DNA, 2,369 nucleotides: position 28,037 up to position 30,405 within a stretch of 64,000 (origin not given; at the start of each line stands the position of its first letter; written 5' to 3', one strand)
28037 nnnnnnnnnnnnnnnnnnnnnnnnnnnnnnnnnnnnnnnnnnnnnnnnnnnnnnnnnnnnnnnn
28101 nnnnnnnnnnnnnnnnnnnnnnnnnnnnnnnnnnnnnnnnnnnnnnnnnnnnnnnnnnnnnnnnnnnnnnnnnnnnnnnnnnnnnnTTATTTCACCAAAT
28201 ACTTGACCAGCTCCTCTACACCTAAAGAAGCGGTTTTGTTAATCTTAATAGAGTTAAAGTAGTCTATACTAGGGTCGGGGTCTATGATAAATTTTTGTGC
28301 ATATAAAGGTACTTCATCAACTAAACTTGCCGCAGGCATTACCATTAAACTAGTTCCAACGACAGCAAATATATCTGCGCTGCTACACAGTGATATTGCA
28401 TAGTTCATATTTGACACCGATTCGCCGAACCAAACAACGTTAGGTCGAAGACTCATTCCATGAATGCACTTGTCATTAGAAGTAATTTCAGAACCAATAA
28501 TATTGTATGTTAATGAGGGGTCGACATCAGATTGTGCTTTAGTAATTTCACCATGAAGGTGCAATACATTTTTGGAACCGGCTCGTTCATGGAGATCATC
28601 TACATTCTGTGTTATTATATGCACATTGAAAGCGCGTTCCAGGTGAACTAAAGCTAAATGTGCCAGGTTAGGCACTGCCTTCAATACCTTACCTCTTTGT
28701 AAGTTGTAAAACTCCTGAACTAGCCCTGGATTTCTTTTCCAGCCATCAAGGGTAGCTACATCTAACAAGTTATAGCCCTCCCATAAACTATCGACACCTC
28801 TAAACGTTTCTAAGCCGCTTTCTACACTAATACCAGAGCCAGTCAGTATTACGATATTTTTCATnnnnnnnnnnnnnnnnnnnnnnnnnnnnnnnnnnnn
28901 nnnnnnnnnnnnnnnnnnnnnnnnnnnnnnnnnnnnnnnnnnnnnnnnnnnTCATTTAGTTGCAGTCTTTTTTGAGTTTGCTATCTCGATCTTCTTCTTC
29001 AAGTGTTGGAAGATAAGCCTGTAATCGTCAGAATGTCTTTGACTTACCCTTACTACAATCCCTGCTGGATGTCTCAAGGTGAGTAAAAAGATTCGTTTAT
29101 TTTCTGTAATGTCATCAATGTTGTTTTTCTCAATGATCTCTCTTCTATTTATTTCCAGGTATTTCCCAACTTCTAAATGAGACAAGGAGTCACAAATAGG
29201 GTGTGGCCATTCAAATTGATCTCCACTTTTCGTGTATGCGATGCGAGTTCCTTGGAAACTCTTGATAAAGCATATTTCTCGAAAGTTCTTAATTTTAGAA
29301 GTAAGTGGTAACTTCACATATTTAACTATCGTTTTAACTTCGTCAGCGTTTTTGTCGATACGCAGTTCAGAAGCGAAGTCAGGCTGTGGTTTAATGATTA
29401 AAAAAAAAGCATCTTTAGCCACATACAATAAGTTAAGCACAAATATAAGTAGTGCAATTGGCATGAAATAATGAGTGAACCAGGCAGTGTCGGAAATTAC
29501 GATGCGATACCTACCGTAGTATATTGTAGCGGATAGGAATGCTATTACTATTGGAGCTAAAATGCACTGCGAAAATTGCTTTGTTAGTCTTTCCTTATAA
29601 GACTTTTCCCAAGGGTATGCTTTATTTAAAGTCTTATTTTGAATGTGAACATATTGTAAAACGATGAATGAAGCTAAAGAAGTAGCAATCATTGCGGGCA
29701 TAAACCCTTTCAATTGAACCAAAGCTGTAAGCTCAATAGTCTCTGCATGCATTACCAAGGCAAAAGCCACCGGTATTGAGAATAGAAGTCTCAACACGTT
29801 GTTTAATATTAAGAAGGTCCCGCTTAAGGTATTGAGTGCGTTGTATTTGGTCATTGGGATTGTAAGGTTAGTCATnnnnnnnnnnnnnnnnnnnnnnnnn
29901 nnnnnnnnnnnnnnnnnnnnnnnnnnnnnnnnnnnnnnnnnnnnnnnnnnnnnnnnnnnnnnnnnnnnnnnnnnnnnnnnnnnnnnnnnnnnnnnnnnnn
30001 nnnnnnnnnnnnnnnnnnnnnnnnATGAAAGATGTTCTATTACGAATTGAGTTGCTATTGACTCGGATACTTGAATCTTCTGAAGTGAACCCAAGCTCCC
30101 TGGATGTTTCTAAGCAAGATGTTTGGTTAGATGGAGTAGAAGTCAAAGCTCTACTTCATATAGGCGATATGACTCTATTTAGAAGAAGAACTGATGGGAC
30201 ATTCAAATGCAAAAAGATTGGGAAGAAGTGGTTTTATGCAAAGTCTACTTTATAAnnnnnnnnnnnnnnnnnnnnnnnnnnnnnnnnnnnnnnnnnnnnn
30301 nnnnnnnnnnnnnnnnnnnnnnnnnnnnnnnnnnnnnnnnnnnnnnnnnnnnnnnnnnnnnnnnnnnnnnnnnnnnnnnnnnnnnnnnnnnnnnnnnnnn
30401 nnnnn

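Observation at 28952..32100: Possible undescribed regulatory-lysis module: membrane LytTR, divergent excisionase-like HTH, DUF6266, holin-like protein and CHAP hydrolase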

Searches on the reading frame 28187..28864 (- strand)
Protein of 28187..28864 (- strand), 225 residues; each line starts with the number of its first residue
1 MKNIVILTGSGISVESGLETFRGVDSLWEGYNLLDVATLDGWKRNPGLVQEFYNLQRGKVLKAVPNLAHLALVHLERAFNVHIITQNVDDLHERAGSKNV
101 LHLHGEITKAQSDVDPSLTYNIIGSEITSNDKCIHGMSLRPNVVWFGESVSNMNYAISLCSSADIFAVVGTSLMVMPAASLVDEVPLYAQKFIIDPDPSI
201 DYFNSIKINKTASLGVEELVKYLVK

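Call 3: search_protein_families(library=pfam, proteins=[window:28187-28864:-], max_evalue=0.1)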
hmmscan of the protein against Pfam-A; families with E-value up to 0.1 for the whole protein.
window:28187-28864:- (225 aa): 1 family
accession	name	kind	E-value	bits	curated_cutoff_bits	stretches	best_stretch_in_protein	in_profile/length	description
PF02146.23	SIR2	-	1.2e-36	126.8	24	1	9-177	1-180/180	Sir2 family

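Call 40: search_protein_families(library=padloc, proteins=[window:28187-28864:-], max_evalue=0.01)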
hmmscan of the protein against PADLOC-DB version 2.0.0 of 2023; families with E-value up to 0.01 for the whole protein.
window:28187-28864:- (225 aa): 0 families

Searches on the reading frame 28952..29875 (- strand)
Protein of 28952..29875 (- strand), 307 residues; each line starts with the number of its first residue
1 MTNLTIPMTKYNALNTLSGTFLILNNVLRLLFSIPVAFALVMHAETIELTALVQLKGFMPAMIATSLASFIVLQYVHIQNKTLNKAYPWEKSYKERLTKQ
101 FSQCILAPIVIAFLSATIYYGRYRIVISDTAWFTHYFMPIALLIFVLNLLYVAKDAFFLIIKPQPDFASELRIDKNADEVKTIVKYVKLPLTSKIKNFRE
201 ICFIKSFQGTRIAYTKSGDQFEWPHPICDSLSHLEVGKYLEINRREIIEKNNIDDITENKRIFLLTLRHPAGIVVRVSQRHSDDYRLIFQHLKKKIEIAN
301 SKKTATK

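Call 3: search_protein_families(library=pfam, proteins=[window:28952-29875:-], max_evalue=0.1)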
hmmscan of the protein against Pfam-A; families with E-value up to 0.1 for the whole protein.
window:28952-29875:- (307 aa): 0 families
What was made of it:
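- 28952..29875 (-): Membrane-anchored LytTR-type regulator: four predicted TM helices (about residues 21-41, 56-74, 100-120, 133-153) and a C-terminal LytTR domain (about 195-290). The conserved start is Met8 (ATG at 29854). No direct Pfam hit (call 3).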

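Call 4: search_protein_families(library=phrogs, proteins=[window:28952-29875:-], max_evalue=0.1)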
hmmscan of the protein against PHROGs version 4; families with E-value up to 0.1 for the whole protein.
window:28952-29875:- (307 aa): 1 family
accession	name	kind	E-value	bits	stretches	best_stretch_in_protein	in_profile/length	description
phrog_21235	-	unknown function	0.023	15.7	1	201-216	11-26/46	-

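Call 5: search_protein_families(library=ncbifam, proteins=[window:28952-29875:-], max_evalue=0.1)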
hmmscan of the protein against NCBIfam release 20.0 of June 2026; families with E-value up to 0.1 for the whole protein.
window:28952-29875:- (307 aa): 1 family
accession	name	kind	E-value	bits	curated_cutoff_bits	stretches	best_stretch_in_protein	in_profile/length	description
NF008604.1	PRK11573.1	equivalog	0.028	13.3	475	1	53-118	86-151/428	hypothetical protein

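Call 27: find_homologous_proteins(query=window:28952-29875:-)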
Query window:28952-29875:- (307 aa): 2 proteins with E <= 0.001 among 1839 candidates.
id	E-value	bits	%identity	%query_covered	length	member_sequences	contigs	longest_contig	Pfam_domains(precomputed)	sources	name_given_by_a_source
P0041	1.1e-198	676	100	100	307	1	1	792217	-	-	-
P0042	2.7e-73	265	47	94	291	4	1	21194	-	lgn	-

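Call 37: find_encoding_contigs(protein=P0042, flank=10000, max_places=2)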
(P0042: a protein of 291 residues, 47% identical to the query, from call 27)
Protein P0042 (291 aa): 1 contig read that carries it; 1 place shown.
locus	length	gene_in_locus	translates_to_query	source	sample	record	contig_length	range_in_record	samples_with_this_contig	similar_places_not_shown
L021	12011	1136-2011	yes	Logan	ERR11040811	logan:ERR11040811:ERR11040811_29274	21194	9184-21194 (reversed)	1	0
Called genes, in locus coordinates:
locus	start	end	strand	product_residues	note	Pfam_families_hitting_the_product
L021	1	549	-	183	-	?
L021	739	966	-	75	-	-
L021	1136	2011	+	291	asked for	-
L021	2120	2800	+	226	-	PF02146:SIR2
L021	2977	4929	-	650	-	-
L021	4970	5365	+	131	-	-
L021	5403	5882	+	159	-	-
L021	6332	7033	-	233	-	-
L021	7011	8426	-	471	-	PF00005:ABC_tran (faint), PF13175:AAA_15, PF13304:AAA_21, PF02463:SMC_N (weak)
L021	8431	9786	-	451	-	PF01420:Methylase_S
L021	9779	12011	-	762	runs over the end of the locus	PF13588:HSDR_N_2, PF07669:Eco57I (faint), PF02384:N6_Mtase, PF01170:UPF0020, PF02384:N6_Mtase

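Call 38: predict_structure(alignment_id=A2)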
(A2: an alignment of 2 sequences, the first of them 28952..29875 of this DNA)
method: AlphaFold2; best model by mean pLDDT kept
length: 307 residues; sequences in the alignment: 2
mean_pLDDT: 40.8   pTM: 0.27
mean pLDDT of the five models: 40.8, 40.1, 38.3, 37.9, 37.4
residues with pLDDT >= 90: 0; 70-90: 0; 50-70: 67; < 50: 240
segments of 3 or more residues with pLDDT < 50: 1-12, 14-19, 30-60, 74-102, 154-307
pLDDT, mean of each block of 10 residues (from residue 1): 35 47 51 47 43 45 52 48 39 44 52 62 66 62 56 42 27 23 23 26 27 30 28 39 40 44 38 37 28 30 36
secondary structure, 60 per line:
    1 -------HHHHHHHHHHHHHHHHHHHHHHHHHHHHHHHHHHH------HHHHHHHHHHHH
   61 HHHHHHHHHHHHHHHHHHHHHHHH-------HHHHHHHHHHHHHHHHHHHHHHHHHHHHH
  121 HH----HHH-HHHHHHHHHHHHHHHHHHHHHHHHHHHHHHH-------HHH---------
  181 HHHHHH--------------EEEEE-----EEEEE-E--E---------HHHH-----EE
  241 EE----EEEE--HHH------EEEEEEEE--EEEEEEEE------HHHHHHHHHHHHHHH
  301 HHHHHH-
elements in order: H8-42 H49-84 H92-122 H131-161 H181-186 E201-205 E211-215 H230-233 E239-242 E247-250 E262-269 E272-279 H286-306
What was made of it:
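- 28952..29875 (-): The AF2 model is poor (pLDDT 41) but shows four long helices (call 38).
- Tried and rejected: AF2 of the membrane-LytTR protein with a two-sequence alignment gave pLDDT 41 and was not used for fold search (call 38).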

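Call 39: search_protein_representatives(alignment_id=A2)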
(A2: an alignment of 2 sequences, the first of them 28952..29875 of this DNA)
Query: 2 sequences, 307 profile positions. Proteins with E-value up to 0.001 (for the whole library): 322; up to 1e-10: 86; up to 1e-30: 2. The best 150 are listed.
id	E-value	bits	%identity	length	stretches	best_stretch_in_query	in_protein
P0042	2.1e-171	585.4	-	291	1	8-297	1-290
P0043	1.7e-96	339.4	-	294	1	8-297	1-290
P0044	4.7e-23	98.2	-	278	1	28-282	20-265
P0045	9.8e-23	97.1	-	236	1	48-291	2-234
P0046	3.0e-22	95.5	-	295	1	27-282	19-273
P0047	2.2e-21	92.7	-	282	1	29-283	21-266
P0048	1.7e-20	89.8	-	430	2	28-286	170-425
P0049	6.5e-20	87.9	-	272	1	26-282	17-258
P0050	2.8e-19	85.8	-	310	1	28-283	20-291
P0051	7.9e-19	84.3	-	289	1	25-282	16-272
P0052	9.8e-19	84.0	-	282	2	14-154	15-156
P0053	1.1e-18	83.8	-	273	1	25-285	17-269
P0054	3.9e-18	82.0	-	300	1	26-281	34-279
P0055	4.5e-18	81.8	-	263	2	20-152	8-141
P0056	1.0e-17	80.6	-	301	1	31-284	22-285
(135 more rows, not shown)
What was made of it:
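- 28952..29875 (-): 322 relatives found by exhaustive HMMER (call 39).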

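Call 40: search_protein_families(library=padloc, proteins=[window:28952-29875:-], max_evalue=0.01)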
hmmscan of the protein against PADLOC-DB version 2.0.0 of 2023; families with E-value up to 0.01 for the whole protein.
window:28952-29875:- (307 aa): 0 families

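Call 42: search_protein_families(library=pfam, alignment_id=A3, max_evalue=0.01)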
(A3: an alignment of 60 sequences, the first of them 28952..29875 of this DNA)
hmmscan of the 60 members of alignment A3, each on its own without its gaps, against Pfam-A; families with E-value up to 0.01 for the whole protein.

A. member 1, window:28952-29875:- (307 aa): 0 families

B. families by the number of members that match (of 60 scanned): 5 families
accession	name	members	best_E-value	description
PF04397.21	LytTR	54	9.4e-16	LytTr DNA-binding domain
PF07331.16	TctB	1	0.00029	Tripartite tricarboxylate transporter TctB family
PF04138.20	GtrA_DPMS_TM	1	0.00085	GtrA/DPMS, transmembrane domain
PF13965.12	SID-1_RNA_chan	1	0.0023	dsRNA-gated channel SID-1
PF05767.17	Pox_A14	1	0.0035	Poxvirus virion envelope protein A14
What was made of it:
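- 28952..29875 (-): 54 of 60 relatives carry PF04397 (call 42).
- On LytTR-domain DNA-binding proteins (PF04397): However, 54 of 60 full-length relatives match PF04397 (call 42).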

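Call 43: search_solved_structures(query=A3, max_evalue=1, show_alignments=2)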
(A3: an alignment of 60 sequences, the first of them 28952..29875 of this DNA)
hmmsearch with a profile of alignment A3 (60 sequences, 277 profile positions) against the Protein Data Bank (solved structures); distinct sequences matched with E-value up to 1: 9.
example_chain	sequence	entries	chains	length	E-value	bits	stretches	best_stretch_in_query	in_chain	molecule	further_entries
3d6w_A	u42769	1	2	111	9e-12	48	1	175-272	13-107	Methyl-accepting/DNA response regulator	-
3bs1_A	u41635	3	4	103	1.2e-05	27.9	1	166-243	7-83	Accessory gene regulator protein A | Accessory gene regulator A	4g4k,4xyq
4xqq_A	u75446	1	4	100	1.8e-05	27.3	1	169-243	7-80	Accessory gene regulator A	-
4xqj_A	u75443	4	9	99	2.1e-05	27.1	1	169-243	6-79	Accessory gene regulator A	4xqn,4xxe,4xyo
9tam_A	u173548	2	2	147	0.037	16.5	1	96-157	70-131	NADH-quinone oxidoreductase subunit A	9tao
3rko_A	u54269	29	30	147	0.08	15.4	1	96-157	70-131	NADH-QUINONE OXIDOREDUCTASE SUBUNIT A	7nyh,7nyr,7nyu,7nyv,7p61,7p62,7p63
9v21_so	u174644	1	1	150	0.45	12.9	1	174-254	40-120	40S ribosomal protein S13, putative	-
9v1j_so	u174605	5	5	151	0.46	12.9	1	174-254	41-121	40S ribosomal protein S13, putative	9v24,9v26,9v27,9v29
9xps_w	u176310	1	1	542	0.64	12.4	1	67-129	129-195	PHIKZ098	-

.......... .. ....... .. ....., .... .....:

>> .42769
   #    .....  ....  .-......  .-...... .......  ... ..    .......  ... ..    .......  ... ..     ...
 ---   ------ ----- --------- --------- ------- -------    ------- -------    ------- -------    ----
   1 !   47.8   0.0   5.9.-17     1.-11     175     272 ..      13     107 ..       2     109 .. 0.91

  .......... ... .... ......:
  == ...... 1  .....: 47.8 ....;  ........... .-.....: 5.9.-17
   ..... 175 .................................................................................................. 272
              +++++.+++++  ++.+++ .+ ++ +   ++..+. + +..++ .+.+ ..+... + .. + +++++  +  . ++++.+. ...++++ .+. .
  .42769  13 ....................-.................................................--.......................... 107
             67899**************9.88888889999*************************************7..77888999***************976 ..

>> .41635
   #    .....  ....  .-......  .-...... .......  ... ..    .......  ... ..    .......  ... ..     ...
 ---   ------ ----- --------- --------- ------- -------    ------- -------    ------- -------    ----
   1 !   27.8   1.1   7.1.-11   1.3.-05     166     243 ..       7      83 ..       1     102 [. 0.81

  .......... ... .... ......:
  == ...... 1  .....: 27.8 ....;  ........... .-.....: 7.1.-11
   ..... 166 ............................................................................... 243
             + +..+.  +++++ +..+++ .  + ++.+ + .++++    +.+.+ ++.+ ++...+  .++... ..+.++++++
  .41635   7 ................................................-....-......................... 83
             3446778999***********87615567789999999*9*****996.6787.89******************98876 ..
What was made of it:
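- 28952..29875 (-): The family profile hits PDB LytTR domains 3d6w at 9e-12 and AgrA 3bs1 at 1.2e-5 (call 43).
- On LytTR-domain DNA-binding proteins (PF04397): The family profile aligns its C-terminal 100 positions to the solved LytTR domains 3d6w (9e-12) and AgrA (1.2e-5) (call 43).
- Checked: Its family does: 54 of 60 relatives carry PF04397, and the family profile hits the solved LytTR domains 3d6w (9e-12) and AgrA (1.2e-5) (calls 39, 42, 43).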

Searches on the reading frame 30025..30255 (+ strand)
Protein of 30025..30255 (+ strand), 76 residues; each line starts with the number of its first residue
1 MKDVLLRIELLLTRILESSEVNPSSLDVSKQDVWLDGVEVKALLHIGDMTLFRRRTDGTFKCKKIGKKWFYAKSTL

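Call 3: search_protein_families(library=pfam, proteins=[window:30025-30255:+], max_evalue=0.1)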
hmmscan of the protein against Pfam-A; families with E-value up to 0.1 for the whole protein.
window:30025-30255:+ (76 aa): 1 family
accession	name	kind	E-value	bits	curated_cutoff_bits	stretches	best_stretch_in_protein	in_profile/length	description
PF12728.13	HTH_17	-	0.0087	16.8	27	1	35-76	2-43/51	Helix-turn-helix domain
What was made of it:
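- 30025..30255 (+): 76-aa HTH_17-like (excisionase/AlpA-type) DNA-binding protein. Candidate activator of the DUF6266 promoter. HTH_17 E 0.0087, below the Pfam cut-off (call 3).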

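Call 4: search_protein_families(library=phrogs, proteins=[window:30025-30255:+], max_evalue=0.1)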
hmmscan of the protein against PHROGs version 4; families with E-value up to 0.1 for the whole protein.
window:30025-30255:+ (76 aa): 0 families

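Call 5: search_protein_families(library=ncbifam, proteins=[window:30025-30255:+], max_evalue=0.1)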
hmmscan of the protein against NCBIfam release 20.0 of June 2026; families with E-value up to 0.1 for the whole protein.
window:30025-30255:+ (76 aa): 0 families

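Call 40: search_protein_families(library=padloc, proteins=[window:30025-30255:+], max_evalue=0.01)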
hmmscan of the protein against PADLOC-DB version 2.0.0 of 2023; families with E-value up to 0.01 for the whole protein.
window:30025-30255:+ (76 aa): 0 families

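Call 73: search_solved_structures(query=A5, max_evalue=5, show_alignments=2)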
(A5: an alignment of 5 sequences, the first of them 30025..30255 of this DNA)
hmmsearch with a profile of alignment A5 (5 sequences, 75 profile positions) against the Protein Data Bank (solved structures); distinct sequences matched with E-value up to 5: 0.
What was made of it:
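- On HTH_17 / excisionase-AlpA family (PF12728): No PDB sequence match (call 73).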

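Call 74: search_protein_families(library=pfam, alignment_id=A5, max_evalue=0.1)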
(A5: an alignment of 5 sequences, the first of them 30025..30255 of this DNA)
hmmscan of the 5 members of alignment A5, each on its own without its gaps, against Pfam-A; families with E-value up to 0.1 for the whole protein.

A. member 1, window:30025-30255:+ (76 aa): 1 family
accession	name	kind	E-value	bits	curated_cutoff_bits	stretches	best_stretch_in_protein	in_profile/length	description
PF12728.13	HTH_17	-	0.0087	16.8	27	1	35-76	2-43/51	Helix-turn-helix domain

B. families by the number of members that match (of 5 scanned): 2 families
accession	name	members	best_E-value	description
PF12728.13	HTH_17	5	2.2e-05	Helix-turn-helix domain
PF01473.26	Choline_bind_1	1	0.065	Putative cell wall binding repeat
